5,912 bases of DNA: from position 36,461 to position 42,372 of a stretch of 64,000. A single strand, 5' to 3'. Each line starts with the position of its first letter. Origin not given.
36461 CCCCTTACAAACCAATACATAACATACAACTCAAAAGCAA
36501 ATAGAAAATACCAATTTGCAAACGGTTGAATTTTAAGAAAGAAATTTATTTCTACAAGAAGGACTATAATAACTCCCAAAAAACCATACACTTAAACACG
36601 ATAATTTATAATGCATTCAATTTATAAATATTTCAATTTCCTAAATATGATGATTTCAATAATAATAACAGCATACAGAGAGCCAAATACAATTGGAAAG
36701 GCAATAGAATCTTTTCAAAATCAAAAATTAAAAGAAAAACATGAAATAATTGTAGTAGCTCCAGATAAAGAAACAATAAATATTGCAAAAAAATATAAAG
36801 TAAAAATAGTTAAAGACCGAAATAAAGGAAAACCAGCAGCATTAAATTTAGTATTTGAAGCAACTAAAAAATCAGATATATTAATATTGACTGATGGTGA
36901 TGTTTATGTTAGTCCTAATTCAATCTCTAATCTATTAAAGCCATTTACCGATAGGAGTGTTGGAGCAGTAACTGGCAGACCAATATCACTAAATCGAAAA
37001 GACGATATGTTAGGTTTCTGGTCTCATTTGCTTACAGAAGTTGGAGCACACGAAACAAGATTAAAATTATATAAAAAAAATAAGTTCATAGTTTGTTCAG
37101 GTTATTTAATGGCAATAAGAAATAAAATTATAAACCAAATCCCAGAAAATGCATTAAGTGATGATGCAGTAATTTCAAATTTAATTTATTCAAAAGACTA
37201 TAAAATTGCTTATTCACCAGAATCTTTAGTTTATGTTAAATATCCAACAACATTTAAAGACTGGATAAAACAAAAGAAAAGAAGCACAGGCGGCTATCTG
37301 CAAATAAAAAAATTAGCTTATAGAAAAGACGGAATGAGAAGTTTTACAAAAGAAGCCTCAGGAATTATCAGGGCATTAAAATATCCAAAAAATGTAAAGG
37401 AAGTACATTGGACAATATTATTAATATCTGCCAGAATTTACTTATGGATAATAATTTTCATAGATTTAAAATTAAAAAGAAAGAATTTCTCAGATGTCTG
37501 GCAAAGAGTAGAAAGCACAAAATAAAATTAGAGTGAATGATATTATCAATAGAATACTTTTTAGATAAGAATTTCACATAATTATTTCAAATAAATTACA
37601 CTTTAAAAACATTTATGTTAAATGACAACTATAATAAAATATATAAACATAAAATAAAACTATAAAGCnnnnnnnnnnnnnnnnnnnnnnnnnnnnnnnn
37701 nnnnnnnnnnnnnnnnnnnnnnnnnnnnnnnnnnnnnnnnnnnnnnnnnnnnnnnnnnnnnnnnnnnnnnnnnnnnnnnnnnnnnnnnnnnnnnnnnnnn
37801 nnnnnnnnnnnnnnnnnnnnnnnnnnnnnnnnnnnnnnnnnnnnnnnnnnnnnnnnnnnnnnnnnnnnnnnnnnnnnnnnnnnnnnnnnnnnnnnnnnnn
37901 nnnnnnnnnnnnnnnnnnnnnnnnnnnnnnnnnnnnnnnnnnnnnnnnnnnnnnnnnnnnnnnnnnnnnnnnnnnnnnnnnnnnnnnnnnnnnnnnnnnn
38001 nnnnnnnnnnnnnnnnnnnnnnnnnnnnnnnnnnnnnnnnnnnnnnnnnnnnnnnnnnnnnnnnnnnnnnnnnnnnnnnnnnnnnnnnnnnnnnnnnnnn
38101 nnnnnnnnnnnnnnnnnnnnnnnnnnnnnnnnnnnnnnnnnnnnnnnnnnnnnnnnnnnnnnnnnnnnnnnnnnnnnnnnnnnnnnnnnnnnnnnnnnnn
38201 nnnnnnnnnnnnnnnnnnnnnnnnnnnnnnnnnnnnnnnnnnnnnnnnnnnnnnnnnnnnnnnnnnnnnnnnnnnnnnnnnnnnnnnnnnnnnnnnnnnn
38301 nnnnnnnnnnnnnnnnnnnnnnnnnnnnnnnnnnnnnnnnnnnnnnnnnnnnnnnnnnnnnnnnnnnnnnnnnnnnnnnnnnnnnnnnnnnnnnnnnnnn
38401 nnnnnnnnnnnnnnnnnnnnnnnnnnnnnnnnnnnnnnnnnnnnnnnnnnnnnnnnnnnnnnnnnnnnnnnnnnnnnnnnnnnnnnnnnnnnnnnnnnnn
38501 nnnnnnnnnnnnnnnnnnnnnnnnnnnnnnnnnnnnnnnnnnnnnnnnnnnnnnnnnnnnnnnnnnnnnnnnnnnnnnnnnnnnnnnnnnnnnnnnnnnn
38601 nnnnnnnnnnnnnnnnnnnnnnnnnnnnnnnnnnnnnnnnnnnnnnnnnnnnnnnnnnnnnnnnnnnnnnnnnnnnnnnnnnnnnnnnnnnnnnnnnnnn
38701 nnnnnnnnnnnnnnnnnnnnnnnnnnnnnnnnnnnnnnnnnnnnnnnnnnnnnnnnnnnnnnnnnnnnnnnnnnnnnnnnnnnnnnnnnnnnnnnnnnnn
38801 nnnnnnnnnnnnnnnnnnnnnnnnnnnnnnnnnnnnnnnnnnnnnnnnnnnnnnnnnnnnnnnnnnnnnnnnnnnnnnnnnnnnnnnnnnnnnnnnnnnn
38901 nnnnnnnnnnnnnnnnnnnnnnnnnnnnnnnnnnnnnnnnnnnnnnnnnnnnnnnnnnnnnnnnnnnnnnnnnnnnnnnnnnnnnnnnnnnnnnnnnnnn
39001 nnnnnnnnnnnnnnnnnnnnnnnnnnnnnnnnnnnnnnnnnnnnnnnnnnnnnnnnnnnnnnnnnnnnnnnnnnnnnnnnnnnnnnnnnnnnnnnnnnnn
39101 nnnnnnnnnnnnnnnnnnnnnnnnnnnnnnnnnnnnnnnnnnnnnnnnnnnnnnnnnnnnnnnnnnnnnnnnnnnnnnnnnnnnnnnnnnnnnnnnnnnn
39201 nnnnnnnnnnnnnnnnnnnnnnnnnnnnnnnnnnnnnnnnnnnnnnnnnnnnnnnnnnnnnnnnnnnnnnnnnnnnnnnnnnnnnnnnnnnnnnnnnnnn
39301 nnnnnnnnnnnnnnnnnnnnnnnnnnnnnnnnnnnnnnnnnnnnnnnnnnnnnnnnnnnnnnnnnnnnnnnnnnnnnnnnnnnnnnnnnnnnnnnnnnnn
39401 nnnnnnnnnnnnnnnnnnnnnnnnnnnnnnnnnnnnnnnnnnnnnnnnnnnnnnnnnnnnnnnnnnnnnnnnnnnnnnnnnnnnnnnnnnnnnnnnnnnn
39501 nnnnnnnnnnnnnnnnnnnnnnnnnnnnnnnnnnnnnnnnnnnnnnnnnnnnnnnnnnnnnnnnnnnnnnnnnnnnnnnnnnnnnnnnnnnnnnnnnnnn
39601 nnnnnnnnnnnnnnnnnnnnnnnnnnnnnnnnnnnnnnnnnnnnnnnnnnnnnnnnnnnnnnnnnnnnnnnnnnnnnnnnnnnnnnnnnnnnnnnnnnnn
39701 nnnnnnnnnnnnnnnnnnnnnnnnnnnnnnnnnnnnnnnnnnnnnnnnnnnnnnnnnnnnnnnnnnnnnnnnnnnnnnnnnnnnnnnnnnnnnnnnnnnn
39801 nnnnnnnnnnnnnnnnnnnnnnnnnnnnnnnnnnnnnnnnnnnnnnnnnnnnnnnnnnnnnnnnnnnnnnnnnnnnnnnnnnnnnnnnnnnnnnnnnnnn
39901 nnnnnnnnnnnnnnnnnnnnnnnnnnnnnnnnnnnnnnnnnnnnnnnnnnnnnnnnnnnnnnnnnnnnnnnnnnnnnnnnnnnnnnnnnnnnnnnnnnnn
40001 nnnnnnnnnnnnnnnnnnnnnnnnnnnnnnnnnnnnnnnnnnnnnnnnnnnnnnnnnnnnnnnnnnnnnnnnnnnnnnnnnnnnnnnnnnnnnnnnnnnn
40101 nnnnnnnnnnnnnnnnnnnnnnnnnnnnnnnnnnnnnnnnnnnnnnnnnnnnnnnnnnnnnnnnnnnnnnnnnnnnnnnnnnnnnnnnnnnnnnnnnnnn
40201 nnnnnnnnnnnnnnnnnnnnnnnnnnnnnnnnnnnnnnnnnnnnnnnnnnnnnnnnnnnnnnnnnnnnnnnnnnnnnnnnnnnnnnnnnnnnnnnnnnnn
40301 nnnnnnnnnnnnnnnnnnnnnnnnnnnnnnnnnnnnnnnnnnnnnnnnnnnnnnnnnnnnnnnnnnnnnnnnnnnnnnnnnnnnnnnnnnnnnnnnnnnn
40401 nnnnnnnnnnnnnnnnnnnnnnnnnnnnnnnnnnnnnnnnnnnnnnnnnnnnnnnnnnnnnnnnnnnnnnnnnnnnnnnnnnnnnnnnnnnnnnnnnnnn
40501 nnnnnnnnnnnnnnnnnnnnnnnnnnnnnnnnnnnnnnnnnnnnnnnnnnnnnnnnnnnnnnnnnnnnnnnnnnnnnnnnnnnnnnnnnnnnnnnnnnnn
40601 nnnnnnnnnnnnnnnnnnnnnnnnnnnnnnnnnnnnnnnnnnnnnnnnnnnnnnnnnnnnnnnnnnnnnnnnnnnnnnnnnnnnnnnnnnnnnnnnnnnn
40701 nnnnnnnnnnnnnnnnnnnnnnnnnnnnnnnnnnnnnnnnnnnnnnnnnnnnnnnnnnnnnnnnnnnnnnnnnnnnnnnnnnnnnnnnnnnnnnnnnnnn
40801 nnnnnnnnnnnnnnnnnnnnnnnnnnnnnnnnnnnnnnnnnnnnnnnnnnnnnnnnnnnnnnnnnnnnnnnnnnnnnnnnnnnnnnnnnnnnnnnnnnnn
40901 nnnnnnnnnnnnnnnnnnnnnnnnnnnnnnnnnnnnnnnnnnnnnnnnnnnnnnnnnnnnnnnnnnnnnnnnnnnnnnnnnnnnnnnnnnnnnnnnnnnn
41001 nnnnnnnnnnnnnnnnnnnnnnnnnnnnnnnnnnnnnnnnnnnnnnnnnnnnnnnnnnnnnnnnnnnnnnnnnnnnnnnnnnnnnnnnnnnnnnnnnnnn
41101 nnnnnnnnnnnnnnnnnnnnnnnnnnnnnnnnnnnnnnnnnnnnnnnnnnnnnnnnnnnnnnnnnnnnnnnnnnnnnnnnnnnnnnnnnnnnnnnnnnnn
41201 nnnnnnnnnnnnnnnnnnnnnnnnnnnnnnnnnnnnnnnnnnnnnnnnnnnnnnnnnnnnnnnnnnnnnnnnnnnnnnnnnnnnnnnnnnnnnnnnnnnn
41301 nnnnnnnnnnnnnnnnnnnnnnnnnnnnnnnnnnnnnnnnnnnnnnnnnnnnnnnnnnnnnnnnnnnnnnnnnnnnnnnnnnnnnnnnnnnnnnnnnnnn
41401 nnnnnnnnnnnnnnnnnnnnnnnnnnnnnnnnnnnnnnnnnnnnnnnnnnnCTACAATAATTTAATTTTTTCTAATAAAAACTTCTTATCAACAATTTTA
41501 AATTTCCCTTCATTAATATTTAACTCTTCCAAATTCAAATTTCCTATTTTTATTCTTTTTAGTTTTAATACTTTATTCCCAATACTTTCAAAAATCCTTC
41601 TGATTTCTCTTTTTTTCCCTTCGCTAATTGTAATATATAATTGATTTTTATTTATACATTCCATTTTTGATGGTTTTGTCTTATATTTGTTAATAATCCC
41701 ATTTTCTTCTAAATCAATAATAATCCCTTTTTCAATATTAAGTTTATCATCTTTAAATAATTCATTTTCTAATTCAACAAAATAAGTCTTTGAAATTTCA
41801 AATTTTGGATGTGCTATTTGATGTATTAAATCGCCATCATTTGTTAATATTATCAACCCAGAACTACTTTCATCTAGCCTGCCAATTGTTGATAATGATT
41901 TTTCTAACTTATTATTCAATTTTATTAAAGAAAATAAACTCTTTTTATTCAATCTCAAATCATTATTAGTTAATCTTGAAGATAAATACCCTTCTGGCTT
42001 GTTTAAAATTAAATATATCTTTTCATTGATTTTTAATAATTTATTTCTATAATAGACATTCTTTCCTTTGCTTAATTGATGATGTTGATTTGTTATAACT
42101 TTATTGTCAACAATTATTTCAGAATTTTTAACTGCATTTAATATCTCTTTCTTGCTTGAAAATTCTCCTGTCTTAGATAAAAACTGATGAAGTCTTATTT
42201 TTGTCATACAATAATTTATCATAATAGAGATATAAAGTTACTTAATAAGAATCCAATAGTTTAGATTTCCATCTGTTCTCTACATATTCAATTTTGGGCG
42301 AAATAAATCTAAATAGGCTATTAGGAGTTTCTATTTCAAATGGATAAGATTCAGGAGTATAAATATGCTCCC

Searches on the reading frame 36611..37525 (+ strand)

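Call 29: search_protein_families(library=pfam, proteins=[window:36611-37525:+], max_evalue=0.001)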
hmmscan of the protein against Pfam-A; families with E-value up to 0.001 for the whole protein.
window:36611-37525:+ (304 aa): 5 families
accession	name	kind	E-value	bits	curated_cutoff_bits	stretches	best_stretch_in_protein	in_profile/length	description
PF13641.12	Glyco_tranf_2_3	-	5.5e-21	76.1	27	1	15-227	3-229/230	Glycosyltransferase like family 2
PF00535.33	Glycos_transf_2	-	1.7e-18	67.5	23.3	1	16-175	1-165/168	Glycosyl transferase family 2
PF13632.12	Glyco_trans_2_3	-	4.2e-10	40.2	27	1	92-261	3-153/198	Glycosyl transferase family group 2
PF13506.12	Glyco_transf_21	-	4.6e-10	39.7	21.7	1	79-217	23-164/174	Glycosyl transferase family 21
PF01983.22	CofC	-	0.00056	19.6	22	1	44-110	44-111/217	Guanylyl transferase CofC like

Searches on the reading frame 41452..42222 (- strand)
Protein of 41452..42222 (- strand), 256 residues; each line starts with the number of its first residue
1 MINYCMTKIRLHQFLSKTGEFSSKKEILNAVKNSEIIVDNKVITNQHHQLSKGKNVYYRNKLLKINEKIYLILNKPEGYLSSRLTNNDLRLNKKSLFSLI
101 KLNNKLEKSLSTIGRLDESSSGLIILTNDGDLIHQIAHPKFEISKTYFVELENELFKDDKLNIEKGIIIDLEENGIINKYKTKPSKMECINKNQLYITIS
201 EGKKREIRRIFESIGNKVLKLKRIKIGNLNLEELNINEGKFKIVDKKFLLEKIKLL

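Call 55: search_protein_families(library=pfam, proteins=[window:41452-42222:-], max_evalue=0.001)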
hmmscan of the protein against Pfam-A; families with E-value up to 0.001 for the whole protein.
window:41452-42222:- (256 aa): 2 families
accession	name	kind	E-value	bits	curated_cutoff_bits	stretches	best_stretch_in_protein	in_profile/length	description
PF00849.27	PseudoU_synth_2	-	3.2e-19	70.1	26.8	1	70-212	2-151/152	RNA pseudouridylate synthase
PF01479.30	S4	-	0.00064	19.8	22.8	0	10-53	2-45/48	S4 domain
